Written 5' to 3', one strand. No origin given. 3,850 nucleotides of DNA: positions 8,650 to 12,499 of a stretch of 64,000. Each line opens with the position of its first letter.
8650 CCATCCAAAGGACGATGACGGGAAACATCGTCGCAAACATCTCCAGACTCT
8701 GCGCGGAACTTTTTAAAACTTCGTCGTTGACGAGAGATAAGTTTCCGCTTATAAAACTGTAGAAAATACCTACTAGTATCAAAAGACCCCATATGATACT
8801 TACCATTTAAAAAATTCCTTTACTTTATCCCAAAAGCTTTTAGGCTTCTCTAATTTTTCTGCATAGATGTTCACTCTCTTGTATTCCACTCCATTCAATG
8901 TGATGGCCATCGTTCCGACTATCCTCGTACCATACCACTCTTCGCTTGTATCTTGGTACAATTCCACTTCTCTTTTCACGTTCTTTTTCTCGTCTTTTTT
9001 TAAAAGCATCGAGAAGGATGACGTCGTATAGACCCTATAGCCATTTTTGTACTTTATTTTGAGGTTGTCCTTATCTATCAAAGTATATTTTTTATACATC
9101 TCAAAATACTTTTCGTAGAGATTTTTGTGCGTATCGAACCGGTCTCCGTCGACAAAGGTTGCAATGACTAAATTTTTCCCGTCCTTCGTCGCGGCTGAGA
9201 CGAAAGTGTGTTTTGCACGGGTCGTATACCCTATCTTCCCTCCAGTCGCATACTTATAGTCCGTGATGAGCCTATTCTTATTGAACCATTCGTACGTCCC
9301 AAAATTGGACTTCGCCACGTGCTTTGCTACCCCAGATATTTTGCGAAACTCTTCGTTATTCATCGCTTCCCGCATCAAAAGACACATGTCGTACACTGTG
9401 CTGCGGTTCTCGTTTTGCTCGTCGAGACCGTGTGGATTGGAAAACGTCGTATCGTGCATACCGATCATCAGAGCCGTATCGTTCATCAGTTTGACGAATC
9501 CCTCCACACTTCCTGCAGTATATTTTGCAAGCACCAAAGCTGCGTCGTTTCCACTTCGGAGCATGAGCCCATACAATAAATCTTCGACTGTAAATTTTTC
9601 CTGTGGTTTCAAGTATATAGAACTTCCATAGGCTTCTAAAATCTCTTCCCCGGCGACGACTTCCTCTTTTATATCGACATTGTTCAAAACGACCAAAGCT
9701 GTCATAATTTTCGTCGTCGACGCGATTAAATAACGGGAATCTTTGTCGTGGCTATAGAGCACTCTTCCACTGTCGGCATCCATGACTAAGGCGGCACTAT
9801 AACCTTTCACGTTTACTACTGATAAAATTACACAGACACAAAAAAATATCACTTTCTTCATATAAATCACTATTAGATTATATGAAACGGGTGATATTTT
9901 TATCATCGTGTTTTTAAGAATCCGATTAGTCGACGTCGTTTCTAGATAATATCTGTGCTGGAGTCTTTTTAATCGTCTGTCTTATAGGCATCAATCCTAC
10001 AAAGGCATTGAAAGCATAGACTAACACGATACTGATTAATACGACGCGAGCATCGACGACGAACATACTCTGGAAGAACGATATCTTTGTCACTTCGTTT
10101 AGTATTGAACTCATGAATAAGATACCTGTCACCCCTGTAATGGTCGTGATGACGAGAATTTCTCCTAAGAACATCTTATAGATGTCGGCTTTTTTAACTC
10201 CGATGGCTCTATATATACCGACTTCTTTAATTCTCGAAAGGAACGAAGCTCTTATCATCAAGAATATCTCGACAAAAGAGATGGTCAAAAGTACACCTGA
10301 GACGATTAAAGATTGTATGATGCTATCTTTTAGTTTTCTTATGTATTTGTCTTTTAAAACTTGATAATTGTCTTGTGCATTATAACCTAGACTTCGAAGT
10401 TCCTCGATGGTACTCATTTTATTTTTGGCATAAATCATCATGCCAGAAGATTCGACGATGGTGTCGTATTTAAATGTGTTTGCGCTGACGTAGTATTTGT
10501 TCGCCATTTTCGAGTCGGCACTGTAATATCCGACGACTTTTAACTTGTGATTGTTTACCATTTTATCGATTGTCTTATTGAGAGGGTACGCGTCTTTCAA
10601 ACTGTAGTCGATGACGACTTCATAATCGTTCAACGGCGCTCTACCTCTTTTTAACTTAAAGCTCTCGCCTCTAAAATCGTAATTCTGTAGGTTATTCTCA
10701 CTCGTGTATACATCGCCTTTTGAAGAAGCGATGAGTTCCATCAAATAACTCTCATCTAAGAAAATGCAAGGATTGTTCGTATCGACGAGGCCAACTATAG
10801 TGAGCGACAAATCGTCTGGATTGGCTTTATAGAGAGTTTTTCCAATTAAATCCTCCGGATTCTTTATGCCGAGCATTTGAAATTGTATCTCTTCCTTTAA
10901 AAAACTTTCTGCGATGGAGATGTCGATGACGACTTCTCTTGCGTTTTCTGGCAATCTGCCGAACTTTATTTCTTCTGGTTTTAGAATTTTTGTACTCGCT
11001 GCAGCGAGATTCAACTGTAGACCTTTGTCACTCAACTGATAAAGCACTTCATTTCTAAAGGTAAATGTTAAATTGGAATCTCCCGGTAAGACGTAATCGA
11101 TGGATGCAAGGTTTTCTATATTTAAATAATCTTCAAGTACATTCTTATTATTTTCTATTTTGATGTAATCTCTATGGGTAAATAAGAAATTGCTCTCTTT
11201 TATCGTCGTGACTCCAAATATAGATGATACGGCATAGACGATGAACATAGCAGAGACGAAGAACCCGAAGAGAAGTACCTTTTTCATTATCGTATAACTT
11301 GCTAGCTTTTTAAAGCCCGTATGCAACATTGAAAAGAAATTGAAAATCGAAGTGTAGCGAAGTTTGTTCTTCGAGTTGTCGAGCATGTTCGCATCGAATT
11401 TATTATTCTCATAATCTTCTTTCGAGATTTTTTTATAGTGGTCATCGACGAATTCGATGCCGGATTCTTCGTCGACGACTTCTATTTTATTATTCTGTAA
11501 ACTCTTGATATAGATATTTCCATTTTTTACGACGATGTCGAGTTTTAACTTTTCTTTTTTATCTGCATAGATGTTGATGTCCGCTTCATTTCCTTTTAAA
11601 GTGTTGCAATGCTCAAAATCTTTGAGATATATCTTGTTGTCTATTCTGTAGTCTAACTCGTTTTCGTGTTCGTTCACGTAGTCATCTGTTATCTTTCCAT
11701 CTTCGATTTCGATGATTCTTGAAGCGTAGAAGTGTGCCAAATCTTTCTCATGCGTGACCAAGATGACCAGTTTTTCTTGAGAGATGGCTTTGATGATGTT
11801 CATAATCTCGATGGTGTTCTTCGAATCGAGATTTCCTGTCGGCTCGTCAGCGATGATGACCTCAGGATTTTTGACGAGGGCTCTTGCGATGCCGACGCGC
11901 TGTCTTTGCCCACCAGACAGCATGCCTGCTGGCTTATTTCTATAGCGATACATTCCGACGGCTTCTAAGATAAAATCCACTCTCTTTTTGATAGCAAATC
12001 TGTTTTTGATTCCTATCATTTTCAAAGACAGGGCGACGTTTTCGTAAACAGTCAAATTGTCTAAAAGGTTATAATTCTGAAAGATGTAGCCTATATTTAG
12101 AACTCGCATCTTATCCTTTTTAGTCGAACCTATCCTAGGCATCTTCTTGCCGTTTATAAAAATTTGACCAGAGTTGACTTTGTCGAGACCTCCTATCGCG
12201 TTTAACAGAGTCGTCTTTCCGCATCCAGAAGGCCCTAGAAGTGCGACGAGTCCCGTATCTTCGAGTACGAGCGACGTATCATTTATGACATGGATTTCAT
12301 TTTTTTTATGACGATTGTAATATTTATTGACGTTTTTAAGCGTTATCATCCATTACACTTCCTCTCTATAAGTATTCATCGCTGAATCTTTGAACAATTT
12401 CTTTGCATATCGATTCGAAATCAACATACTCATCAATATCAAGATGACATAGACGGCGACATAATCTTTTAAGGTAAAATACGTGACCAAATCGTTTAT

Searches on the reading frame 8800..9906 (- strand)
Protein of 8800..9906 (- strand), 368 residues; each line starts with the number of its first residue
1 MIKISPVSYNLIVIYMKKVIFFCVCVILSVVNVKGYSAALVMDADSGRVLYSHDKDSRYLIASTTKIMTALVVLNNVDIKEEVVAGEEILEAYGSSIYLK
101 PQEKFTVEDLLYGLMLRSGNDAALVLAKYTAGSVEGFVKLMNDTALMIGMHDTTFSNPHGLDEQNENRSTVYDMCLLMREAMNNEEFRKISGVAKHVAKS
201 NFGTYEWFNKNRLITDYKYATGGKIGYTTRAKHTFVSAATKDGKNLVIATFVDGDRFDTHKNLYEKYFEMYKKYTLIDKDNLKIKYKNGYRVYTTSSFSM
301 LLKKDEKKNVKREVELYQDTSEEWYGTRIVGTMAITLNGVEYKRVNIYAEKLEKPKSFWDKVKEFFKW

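Call 23: search_protein_families(library=pfam, proteins=[window:8800-9906:-], max_evalue=0.0001)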
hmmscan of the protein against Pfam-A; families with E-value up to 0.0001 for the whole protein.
window:8800-9906:- (368 aa): 3 families
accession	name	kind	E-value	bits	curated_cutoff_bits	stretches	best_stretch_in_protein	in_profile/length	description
PF00768.25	Peptidase_S11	-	2.1e-56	191.5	27.6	1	38-250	14-234/239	D-alanyl-D-alanine carboxypeptidase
PF13354.11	Beta-lactamase2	-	3.1e-08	33.7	22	1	40-184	3-149/214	Beta-lactamase enzyme family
PF00144.29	Beta-lactamase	-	6.8e-06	25.9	27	0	38-80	16-71/329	Beta-lactamase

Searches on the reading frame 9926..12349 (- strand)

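Call 10: search_protein_families(library=ncbifam, proteins=[window:9926-12349:-], max_evalue=0.01)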
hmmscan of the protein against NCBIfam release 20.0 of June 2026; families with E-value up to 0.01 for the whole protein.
window:9926-12349:- (807 aa): 189 families (the best 25 are shown)
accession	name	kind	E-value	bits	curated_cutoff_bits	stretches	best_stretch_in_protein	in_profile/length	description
TIGR03608.1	L_ocin_972_ABC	subfamily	5.1e-58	195.9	254.85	1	5-214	2-205/206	putative bacteriocin export ABC transporter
NF038007.1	ABC_ATP_DarD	equivalog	3.1e-56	190.3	375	1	1-220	1-218/218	darobactin export ABC transporter ATP-binding protein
TIGR02673.1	FtsE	equivalog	2e-55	187.8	264.85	1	1-219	1-214/214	cell division ATP-binding protein FtsE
TIGR02211.1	LolD_lipo_ex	equivalog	1.2e-54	185.1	307.75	1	2-221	2-220/221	lipoprotein-releasing ABC transporter ATP-binding protein LolD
NF007826.0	PRK10535.1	equivalog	4.6e-54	183.8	966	2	2-231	5-232/648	macrolide ABC transporter ATP-binding protein/permease MacB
TIGR02982.1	heterocyst_DevA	subfamily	2.8e-53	180.8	295.8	1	2-220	2-219/220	ABC exporter ATP-binding subunit, DevA family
TIGR02315.1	ABC_phnC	equivalog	7.1e-50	169.7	266.1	1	1-225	1-229/243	phosphonate ABC transporter ATP-binding protein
TIGR03265.1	PhnT2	equivalog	2.3e-49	168.5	457.7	1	4-222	7-215/353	putative 2-aminoethylphosphonate ABC transporter ATP-binding protein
NF008639.0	PRK11629.1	equivalog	2.4e-49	167.9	360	1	5-223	10-227/234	lipoprotein-releasing ABC transporter ATP-binding protein LolD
TIGR00968.1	3a0106s01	subfamily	4.1e-46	157.4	342.75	1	5-221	4-210/237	sulfate ABC transporter ATP-binding protein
NF040933.2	ABC_arch_GlcV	equivalog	2.3e-45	155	450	1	2-322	3-321/357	glucose ABC transporter ATP-binding protein GlcV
NF043075.1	MMSYN1_0197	equivalog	1.7e-44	152.2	550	1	1-291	2-290/341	spermidine/putrescine ABC transporter ATP-binding protein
NF006987.0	PRK09452.1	equivalog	5.6e-44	150.4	482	1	1-223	17-229/378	spermidine/putrescine ABC transporter ATP-binding protein PotA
NF008653.0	PRK11650.1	subfamily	3e-43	148.2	432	1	2-220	4-213/357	sn-glycerol-3-phosphate ABC transporter ATP-binding protein UgpC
NF008105.0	PRK10851.1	equivalog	2.3e-42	145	502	1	2-222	3-217/362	sulfate/thiosulfate ABC transporter ATP-binding protein CysA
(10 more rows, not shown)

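Call 23: search_protein_families(library=pfam, proteins=[window:9926-12349:-], max_evalue=0.0001)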
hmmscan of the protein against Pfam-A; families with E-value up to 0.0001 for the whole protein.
window:9926-12349:- (807 aa): 3 families
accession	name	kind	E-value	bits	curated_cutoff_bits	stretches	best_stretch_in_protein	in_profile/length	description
PF00005.33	ABC_tran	-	5.5e-34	118.1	25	1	23-171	2-136/137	ABC transporter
PF02687.27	FtsX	-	1.6e-12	47.9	25.5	1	682-797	2-120/120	FtsX-like permease C-terminal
PF02463.25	SMC_N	-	8.3e-06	25.8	40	1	31-207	23-204/220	RecF/RecN/SMC N terminal domain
